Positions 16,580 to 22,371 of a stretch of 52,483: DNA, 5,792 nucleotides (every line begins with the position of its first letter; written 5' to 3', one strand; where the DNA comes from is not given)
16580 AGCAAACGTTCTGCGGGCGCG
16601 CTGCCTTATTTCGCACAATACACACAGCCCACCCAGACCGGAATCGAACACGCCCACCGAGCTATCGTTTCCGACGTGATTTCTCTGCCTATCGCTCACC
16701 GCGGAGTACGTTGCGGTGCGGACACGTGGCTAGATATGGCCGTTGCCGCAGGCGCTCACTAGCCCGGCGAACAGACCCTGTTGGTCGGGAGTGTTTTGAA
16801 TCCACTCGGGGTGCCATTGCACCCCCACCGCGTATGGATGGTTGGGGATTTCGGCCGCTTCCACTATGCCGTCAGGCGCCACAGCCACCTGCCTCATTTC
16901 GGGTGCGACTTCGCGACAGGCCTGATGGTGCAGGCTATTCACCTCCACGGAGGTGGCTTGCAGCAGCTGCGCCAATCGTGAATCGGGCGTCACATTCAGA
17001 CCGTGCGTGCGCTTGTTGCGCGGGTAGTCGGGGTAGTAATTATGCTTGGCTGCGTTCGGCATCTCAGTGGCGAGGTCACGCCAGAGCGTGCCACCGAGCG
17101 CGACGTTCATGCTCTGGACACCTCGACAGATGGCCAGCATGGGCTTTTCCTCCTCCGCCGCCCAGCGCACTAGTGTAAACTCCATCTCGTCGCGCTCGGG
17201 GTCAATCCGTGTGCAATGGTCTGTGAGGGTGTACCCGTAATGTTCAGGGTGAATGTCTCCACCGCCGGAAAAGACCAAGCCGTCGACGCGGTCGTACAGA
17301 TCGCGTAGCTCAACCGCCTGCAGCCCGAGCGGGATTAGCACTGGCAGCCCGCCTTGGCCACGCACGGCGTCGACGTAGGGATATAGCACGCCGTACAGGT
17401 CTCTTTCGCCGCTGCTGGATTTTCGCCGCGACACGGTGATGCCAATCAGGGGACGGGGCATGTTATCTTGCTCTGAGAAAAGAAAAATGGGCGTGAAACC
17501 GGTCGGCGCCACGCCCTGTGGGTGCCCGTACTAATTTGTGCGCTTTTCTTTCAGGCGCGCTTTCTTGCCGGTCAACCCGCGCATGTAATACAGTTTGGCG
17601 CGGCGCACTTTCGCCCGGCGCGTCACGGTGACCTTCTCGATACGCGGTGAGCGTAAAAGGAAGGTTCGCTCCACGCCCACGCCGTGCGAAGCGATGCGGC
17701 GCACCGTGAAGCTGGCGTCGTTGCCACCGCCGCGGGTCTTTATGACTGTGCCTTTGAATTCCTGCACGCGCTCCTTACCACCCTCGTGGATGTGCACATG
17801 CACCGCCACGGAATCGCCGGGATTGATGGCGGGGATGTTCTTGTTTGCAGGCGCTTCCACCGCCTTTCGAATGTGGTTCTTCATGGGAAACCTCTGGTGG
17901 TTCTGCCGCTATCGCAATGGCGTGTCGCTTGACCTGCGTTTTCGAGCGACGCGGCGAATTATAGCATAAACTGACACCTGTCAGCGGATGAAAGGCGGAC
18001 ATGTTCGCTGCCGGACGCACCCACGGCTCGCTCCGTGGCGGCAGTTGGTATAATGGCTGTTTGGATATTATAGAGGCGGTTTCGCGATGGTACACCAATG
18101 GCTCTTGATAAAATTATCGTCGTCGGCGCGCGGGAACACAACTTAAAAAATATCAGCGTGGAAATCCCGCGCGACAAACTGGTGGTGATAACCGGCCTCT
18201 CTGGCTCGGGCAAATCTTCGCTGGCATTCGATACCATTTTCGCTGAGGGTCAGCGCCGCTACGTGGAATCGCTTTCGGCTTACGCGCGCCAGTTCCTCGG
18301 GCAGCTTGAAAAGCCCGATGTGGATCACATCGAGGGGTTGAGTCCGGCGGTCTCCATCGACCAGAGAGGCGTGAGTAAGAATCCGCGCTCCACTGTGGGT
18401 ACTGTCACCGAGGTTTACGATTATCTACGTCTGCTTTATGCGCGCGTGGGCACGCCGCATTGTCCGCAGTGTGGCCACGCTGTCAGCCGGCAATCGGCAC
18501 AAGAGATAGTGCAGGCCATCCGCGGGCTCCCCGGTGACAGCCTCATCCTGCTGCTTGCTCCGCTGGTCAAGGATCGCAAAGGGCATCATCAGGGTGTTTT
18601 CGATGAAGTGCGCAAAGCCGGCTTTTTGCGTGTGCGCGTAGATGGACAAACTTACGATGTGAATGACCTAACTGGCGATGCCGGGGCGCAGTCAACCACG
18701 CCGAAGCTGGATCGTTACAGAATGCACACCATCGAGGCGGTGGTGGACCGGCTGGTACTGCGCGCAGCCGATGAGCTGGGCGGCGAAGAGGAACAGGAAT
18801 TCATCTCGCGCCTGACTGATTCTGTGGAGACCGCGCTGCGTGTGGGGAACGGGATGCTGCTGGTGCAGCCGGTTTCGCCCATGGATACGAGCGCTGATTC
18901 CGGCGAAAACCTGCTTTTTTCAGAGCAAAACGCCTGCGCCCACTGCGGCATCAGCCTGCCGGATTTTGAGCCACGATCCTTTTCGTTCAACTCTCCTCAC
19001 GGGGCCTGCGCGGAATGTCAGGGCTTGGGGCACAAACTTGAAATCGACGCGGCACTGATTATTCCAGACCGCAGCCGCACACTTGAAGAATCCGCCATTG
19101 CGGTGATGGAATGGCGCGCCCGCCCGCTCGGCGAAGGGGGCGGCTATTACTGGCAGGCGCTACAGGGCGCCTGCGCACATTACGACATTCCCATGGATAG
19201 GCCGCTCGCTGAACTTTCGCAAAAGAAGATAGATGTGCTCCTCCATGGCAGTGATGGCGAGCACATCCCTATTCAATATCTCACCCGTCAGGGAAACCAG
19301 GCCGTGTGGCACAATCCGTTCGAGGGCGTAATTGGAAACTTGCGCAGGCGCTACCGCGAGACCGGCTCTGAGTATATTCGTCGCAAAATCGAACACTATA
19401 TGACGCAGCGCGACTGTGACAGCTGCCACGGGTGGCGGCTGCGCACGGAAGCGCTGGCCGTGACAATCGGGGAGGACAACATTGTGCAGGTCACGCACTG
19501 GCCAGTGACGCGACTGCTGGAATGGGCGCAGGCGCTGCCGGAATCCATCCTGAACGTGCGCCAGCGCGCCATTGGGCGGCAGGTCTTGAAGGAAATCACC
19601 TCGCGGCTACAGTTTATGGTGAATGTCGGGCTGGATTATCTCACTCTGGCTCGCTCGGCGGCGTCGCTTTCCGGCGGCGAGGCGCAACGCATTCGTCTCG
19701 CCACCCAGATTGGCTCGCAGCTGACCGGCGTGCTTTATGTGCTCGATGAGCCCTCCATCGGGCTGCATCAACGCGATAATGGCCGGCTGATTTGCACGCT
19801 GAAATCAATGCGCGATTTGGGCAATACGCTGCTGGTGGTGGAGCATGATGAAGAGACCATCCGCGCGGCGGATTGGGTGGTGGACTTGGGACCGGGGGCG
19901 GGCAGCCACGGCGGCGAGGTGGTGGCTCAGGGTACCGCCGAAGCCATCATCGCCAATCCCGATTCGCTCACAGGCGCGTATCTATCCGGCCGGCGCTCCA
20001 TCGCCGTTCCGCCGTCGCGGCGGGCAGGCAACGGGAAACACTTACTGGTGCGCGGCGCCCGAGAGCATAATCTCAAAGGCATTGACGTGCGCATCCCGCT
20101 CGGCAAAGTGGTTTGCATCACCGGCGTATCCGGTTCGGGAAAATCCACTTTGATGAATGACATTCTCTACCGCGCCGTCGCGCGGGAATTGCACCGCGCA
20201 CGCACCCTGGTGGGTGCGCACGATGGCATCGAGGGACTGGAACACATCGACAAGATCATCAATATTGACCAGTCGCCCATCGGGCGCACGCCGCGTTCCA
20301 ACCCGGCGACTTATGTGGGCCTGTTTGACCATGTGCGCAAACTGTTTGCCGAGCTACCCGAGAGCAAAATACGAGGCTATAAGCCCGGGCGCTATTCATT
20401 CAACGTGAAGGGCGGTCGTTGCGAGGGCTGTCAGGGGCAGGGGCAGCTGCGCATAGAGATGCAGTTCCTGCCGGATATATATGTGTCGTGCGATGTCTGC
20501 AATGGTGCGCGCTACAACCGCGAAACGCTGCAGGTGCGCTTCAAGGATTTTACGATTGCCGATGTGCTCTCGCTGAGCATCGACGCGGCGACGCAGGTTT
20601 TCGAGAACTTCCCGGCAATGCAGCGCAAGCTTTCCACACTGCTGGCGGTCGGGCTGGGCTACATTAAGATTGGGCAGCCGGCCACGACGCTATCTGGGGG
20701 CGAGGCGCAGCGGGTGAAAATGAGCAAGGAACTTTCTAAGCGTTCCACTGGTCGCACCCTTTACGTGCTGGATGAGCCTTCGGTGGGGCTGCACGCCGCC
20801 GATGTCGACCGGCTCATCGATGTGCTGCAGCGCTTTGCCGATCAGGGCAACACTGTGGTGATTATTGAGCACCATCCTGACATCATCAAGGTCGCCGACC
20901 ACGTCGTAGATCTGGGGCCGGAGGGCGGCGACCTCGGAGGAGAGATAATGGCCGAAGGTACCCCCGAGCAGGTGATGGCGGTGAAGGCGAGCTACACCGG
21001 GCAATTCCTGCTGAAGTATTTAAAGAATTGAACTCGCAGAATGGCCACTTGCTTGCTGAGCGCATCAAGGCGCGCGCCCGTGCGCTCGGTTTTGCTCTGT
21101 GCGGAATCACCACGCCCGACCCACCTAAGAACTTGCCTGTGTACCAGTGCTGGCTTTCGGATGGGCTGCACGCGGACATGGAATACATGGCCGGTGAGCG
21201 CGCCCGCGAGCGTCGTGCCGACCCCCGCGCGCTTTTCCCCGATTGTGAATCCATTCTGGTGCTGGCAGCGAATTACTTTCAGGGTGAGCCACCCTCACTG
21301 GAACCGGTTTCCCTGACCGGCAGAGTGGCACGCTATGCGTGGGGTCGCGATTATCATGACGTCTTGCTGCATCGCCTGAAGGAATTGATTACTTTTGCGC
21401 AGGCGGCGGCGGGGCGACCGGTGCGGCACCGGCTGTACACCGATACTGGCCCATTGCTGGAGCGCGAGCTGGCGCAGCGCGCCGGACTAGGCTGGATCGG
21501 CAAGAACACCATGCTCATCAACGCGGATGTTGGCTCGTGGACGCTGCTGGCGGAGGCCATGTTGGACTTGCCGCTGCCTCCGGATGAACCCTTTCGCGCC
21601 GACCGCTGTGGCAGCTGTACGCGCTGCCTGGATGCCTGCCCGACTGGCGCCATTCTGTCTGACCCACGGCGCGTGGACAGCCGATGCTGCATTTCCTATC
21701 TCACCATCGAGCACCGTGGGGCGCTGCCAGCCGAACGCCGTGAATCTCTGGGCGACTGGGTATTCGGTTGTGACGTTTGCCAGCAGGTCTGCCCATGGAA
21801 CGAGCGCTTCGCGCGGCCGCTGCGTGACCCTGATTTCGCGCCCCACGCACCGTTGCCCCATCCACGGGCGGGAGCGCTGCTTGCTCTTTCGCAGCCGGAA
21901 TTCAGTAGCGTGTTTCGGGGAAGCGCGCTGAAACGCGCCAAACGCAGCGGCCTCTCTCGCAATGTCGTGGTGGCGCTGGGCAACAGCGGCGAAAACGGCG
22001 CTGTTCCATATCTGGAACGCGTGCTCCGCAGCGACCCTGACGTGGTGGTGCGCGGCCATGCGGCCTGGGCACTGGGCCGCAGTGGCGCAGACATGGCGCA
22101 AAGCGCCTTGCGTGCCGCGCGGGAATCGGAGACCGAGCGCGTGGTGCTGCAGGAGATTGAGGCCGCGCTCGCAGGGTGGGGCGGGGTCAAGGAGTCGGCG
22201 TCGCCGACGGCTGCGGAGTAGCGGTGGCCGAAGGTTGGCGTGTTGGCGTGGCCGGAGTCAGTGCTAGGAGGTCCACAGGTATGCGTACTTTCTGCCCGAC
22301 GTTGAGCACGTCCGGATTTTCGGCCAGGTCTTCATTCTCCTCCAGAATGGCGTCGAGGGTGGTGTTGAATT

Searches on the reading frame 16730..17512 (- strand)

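Call 73: search_protein_families(library=pfam, proteins=[window:16730-17512:-], max_evalue=0.001)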
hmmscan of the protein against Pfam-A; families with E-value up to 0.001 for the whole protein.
window:16730-17512:- (260 aa): 2 families
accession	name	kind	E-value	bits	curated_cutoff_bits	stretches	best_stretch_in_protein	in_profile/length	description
PF07722.19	Peptidase_C26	-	9.3e-64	215.6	20.5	1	21-236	1-219/219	Peptidase C26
PF00117.34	GATase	-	5.1e-14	52.8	22.8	1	109-252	59-188/190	Glutamine amidotransferase class-I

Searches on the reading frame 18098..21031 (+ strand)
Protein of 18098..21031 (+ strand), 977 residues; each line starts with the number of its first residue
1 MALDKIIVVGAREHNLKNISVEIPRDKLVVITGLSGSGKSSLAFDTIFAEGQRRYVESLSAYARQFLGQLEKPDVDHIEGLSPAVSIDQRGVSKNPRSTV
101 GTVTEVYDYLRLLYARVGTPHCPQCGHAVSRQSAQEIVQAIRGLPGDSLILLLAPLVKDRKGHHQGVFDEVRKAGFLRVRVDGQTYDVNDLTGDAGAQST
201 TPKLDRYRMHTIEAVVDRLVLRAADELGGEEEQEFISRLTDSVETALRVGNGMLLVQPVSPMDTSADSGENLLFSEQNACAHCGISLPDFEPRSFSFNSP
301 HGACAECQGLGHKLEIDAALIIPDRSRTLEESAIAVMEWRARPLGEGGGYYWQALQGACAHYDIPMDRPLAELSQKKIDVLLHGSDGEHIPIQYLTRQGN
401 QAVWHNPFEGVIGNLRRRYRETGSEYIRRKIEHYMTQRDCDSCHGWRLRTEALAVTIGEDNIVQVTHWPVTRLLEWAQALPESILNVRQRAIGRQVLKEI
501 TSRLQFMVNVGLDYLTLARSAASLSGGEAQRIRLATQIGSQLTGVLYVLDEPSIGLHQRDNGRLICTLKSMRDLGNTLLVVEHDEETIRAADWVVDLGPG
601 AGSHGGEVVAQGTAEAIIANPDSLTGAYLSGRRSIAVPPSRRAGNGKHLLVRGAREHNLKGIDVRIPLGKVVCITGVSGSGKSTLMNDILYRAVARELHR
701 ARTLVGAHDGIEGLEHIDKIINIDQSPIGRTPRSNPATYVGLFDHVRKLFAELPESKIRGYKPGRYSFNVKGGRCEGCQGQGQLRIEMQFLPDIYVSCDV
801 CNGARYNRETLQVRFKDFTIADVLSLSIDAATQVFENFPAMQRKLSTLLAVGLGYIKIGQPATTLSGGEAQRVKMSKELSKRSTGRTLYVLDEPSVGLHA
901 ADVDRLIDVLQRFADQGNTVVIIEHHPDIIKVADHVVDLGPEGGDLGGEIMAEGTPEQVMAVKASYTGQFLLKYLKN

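Call 58: search_protein_families(library=pfam, proteins=[window:18098-21031:+], max_evalue=0.0001)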
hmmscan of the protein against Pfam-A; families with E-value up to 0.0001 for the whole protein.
window:18098-21031:+ (977 aa): 14 families
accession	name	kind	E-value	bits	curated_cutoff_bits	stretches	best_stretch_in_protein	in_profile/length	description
PF17755.6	UvrA_DNA-bind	-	7.2e-31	107.2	23.2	1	317-432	1-109/110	UvrA DNA-binding domain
PF17760.6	UvrA_inter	-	2.4e-28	98.6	23.3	1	132-258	1-107/109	UvrA interaction domain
PF00005.33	ABC_tran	-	1.5e-19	71.4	25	0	659-690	1-32/137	ABC transporter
PF02463.25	SMC_N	-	4.5e-11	43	40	0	831-938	135-210/220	RecF/RecN/SMC N terminal domain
PF13191.12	AAA_16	-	1e-09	39.6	32.6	0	665-706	20-58/167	AAA ATPase domain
PF13555.12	AAA_29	-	3e-08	33.7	27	0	662-687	15-40/61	P-loop containing region of AAA domain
PF13481.12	AAA_25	-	3.3e-08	33.8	27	0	665-691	29-55/195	AAA domain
PF13304.12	AAA_21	-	9.1e-07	29.7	27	0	882-923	255-296/304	AAA domain, putative AbiEii toxin, Type IV TA system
PF20720.3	nSTAND3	-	2.8e-06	27.6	27.2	0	670-698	18-46/155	Novel STAND NTPase 3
PF03193.22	RsgA_GTPase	-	3.5e-06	27.4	30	0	657-693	95-130/174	RsgA GTPase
PF20703.3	nSTAND1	-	6.9e-06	26.4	27.1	0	12-43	19-50/379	Novel STAND NTPase 1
PF01583.26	APS_kinase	-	6.5e-05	23.4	21.1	0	669-706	2-38/152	Adenylylsulphate kinase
PF13476.12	AAA_23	-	9.7e-05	23.5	27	0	670-690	20-40/201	AAA domain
PF13238.12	AAA_18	-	9.8e-05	23.2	29.4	0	672-698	1-31/128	AAA domain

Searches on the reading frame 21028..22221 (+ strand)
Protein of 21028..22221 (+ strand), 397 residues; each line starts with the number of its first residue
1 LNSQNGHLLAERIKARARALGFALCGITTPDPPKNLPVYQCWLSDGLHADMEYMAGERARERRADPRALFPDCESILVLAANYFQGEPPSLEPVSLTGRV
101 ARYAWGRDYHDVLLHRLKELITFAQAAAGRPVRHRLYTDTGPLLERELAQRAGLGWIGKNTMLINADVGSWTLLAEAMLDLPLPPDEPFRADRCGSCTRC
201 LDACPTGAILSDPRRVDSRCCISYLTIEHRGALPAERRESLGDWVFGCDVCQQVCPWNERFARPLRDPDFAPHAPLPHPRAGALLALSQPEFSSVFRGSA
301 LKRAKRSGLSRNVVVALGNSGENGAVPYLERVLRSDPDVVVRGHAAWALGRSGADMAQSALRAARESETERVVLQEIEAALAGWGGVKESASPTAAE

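Call 58: search_protein_families(library=pfam, proteins=[window:21028-22221:+], max_evalue=0.0001)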
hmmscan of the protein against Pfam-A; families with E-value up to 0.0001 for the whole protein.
window:21028-22221:+ (397 aa): 5 families
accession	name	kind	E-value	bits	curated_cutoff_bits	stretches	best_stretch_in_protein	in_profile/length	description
PF13484.11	Fer4_16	-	8.8e-23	81.3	30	1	193-258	1-66/66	4Fe-4S double cluster binding domain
PF08331.15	QueG_DUF1730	-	6.9e-20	71.2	25.1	1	63-140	1-77/77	Epoxyqueuosine reductase QueG, DUF1730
PF13646.12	HEAT_2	-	1e-09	39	27.7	1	309-382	16-88/88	HEAT repeats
PF00037.32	Fer4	-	7.1e-06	26.1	21.1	0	191-209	5-23/24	4Fe-4S binding domain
PF13513.12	HEAT_EZ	-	7.7e-05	23.6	27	0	324-351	28-54/55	HEAT-like repeat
